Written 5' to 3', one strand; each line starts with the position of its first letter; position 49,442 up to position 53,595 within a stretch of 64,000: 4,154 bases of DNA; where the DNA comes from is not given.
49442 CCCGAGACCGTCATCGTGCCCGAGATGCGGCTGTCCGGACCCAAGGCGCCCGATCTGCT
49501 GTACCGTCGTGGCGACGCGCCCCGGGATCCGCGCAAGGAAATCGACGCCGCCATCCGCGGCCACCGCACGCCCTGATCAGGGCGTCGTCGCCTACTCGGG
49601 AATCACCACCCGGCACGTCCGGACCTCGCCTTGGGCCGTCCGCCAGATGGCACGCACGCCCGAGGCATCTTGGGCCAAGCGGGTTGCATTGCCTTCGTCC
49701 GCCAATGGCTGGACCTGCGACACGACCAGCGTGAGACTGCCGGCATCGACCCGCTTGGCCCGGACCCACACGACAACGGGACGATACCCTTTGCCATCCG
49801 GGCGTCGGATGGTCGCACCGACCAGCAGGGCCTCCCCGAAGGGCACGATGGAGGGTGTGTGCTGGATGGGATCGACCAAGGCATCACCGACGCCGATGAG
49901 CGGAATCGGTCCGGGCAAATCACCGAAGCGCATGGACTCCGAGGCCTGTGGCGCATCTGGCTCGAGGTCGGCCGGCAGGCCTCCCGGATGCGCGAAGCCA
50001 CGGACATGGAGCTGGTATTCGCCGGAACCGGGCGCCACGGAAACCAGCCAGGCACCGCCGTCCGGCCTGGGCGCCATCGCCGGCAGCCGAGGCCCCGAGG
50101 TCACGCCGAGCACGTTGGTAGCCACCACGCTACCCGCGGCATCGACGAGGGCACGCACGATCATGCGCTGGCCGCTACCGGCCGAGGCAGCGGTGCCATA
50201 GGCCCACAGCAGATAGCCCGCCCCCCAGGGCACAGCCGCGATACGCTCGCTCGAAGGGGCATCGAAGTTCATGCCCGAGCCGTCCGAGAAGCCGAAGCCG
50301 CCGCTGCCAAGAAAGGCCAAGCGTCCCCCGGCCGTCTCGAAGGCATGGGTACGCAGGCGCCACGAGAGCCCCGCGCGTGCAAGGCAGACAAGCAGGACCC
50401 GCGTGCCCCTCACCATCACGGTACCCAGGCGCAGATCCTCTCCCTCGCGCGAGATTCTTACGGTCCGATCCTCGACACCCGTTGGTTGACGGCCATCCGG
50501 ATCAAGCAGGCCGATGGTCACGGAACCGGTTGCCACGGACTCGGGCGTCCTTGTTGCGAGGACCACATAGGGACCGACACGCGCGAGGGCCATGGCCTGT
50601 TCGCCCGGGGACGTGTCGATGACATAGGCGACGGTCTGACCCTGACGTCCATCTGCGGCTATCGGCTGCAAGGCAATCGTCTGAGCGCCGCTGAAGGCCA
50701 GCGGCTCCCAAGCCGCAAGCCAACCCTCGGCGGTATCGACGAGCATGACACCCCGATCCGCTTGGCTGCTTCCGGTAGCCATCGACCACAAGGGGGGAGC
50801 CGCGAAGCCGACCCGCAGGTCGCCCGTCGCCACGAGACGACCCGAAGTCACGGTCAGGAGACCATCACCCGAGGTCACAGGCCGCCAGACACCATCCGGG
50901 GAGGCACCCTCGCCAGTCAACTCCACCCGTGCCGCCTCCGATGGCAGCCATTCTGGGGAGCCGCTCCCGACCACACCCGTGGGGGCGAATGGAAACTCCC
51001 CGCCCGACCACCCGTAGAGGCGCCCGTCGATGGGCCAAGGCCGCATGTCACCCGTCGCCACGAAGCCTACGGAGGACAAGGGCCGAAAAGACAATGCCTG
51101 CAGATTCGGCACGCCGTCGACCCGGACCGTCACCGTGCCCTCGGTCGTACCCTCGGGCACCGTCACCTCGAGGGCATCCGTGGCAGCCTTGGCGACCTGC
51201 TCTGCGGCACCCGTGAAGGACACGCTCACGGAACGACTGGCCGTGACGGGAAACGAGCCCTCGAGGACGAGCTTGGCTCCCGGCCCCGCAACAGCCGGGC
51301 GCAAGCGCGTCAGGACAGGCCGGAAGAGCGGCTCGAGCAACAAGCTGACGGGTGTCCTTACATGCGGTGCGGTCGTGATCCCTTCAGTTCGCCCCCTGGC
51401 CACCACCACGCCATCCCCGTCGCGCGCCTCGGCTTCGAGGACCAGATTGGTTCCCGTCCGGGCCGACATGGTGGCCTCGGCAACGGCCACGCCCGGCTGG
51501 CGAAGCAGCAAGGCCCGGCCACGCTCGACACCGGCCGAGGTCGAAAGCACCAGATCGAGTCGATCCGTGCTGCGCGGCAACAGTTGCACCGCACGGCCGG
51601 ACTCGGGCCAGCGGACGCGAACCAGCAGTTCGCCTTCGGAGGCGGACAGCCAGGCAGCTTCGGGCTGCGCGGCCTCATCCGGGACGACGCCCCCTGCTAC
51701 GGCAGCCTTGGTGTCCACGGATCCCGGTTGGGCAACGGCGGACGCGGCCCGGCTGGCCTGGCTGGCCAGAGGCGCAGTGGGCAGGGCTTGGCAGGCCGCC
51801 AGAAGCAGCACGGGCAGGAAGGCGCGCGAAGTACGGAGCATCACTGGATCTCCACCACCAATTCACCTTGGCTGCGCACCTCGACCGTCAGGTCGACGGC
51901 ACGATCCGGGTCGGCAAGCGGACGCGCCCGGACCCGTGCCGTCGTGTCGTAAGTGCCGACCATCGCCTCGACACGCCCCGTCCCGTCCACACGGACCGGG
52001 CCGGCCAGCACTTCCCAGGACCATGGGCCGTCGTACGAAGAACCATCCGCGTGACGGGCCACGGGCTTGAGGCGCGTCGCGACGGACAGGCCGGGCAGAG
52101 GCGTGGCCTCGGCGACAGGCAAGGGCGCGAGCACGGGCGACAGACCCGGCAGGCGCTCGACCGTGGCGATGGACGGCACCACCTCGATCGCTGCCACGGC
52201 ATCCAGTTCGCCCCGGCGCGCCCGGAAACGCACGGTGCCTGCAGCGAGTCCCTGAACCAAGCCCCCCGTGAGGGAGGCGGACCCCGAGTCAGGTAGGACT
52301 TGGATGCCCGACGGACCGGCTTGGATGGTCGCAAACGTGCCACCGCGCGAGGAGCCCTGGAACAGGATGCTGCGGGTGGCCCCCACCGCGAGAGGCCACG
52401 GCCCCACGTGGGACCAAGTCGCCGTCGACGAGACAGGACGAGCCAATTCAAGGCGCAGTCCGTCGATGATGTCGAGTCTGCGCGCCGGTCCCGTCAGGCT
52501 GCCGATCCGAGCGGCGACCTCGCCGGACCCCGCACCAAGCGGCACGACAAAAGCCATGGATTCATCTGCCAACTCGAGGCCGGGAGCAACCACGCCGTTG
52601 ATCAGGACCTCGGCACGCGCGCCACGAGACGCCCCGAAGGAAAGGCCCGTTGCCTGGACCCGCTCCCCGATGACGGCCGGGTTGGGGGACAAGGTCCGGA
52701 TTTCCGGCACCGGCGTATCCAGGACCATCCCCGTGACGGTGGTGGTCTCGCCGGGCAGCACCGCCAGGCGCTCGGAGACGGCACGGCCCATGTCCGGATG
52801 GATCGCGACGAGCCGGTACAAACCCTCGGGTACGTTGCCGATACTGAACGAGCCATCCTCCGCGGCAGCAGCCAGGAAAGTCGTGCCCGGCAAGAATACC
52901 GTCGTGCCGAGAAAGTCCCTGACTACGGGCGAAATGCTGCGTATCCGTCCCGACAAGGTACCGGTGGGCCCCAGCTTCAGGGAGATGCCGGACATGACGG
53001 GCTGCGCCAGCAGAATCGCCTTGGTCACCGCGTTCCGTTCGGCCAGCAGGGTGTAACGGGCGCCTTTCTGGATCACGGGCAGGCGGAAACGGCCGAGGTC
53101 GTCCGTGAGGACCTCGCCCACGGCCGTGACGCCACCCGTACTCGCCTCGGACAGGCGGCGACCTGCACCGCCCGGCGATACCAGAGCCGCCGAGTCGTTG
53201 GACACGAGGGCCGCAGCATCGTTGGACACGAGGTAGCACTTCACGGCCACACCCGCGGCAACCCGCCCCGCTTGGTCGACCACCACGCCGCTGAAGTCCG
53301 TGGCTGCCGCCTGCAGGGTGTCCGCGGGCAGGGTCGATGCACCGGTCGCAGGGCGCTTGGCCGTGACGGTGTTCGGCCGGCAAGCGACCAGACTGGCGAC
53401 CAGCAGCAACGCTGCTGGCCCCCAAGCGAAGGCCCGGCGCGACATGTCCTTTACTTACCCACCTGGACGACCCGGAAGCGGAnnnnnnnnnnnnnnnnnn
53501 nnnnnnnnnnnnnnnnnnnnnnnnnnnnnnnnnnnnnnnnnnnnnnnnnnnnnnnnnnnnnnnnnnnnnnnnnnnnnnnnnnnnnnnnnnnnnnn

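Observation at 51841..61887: Cluster of paralogous lipoproteins with a CarbopepD_reg-like domain carrying tandem '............' repeats, PT-rich linkers and WD40 propellers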

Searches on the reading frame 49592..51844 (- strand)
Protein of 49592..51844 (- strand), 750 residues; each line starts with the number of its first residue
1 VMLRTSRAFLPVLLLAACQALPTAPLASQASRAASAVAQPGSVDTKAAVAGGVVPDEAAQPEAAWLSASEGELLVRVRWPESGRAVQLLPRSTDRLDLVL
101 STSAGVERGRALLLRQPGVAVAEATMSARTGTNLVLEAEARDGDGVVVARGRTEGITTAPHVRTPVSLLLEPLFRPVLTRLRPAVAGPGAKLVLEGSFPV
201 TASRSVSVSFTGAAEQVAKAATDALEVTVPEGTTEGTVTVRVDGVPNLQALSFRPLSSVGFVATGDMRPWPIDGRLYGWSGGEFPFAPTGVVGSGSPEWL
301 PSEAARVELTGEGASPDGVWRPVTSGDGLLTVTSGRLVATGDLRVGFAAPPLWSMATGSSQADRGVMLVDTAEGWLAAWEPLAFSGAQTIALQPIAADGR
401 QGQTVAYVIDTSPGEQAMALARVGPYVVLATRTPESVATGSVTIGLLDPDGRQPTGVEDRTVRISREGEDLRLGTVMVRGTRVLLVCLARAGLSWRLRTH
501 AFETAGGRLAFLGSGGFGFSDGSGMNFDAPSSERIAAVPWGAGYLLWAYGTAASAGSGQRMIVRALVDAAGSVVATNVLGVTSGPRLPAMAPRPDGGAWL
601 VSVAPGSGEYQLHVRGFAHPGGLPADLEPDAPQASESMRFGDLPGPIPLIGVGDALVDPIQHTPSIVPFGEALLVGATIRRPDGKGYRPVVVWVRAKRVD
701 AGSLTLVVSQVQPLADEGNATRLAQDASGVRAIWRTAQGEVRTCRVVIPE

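Call 7: search_protein_families(library=pfam, proteins=[window:49592-51844:-], max_evalue=0.1)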
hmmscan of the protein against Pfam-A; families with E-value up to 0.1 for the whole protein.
window:49592-51844:- (750 aa): 0 families

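Call 8: search_protein_families(library=ncbifam, proteins=[window:49592-51844:-], max_evalue=0.1)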
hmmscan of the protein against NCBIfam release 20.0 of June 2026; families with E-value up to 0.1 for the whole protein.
window:49592-51844:- (750 aa): 1 family
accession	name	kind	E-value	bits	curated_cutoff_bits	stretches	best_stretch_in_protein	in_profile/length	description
NF047769.1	LIC10067_lipo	equivalog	0.02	14.1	200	1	186-243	56-113/239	LIC10067 family putative lipoprotein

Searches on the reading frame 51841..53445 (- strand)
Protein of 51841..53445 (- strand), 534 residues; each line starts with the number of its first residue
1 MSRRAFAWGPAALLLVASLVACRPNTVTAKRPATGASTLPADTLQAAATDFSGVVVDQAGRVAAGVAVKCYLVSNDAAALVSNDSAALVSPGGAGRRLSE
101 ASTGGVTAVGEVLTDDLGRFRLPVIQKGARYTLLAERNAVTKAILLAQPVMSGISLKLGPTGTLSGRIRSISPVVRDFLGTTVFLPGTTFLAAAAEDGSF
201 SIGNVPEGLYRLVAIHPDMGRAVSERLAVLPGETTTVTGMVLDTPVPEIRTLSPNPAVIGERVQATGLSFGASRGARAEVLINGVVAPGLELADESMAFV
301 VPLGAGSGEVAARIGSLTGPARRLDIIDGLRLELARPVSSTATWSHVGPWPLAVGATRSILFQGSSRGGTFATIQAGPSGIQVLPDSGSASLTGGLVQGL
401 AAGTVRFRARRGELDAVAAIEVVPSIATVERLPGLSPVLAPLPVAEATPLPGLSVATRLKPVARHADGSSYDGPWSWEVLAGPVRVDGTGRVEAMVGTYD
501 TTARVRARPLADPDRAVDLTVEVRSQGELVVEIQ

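Call 7: search_protein_families(library=pfam, proteins=[window:51841-53445:-], max_evalue=0.1)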
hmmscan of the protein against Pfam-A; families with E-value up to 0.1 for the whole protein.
window:51841-53445:- (534 aa): 4 families
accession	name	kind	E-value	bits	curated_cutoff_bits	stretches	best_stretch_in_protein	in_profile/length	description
PF13620.12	CarboxypepD_reg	-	2.7e-08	34.5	32.3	1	180-238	16-78/82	Carboxypeptidase regulatory-like domain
PF13715.12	CarbopepD_reg_2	-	0.0026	18.2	32.2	1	180-214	16-50/88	CarboxypepD_reg-like domain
PF14686.12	fn3_3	-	0.0028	17.8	24.4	1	189-236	26-74/75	Polysaccharide lyase family 4, domain II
PF09430.16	EMC7_beta-sandw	-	0.0036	17.9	26.6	1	189-218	19-49/122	ER membrane protein complex subunit 7, beta-sandwich domain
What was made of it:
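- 51841..53445 (-): Gene A, a 534-aa lipoprotein: signal peptide and lipobox, two-sandwich module with the array, then a C-terminal region that looks TIG/Ig-like. PF13620 at 34.5 bits against a 32.3 cut-off (call 7).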

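Call 8: search_protein_families(library=ncbifam, proteins=[window:51841-53445:-], max_evalue=0.1)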
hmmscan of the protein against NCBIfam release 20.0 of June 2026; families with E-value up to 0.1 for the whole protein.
window:51841-53445:- (534 aa): 0 families

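Call 23: find_encoding_contigs(protein=window:51841-53445:-, flank=10000, max_places=4)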
Protein window:51841-53445:- (534 aa): 19 contigs read that carry it; 4 places shown.
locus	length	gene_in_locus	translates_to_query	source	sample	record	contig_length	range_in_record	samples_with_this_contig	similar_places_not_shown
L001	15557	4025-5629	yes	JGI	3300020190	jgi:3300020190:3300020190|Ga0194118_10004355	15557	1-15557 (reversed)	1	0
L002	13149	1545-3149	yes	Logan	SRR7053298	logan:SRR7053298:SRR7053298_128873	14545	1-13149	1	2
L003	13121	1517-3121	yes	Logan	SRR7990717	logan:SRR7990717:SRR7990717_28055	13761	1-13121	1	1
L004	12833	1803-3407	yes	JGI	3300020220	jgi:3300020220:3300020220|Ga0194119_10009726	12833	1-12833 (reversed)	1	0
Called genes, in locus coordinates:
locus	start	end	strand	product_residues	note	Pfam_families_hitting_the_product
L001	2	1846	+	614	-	?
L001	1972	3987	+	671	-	PF00270:DEAD, PF00271:Helicase_C, PF03880:DbpA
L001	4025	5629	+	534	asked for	PF13620:CarboxypepD_reg (faint)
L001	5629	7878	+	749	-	-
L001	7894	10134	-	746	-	-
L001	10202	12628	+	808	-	-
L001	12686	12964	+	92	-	-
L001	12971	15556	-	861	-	?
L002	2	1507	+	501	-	?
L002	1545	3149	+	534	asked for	PF13620:CarboxypepD_reg (faint)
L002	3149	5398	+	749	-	-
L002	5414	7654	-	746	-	-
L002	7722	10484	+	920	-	-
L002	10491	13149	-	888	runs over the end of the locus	-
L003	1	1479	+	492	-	?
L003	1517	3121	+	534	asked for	PF13620:CarboxypepD_reg (faint)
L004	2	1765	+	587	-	PF00270:DEAD, PF00271:Helicase_C, PF03880:DbpA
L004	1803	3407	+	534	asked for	PF13620:CarboxypepD_reg (faint)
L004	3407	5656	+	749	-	-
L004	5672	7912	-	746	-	-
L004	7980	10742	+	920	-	-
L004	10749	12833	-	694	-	?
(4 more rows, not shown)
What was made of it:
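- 51841..53445 (-): The exact protein is found in Lake Tanganyika metagenomes (call 23).
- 49592..51844 (-): 750-aa lipoprotein (..LLLAAC) whose start overlaps the stop of gene A. It is likely co-transcribed and has no Pfam family. The gene order is conserved in L001-L004 (call 23).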
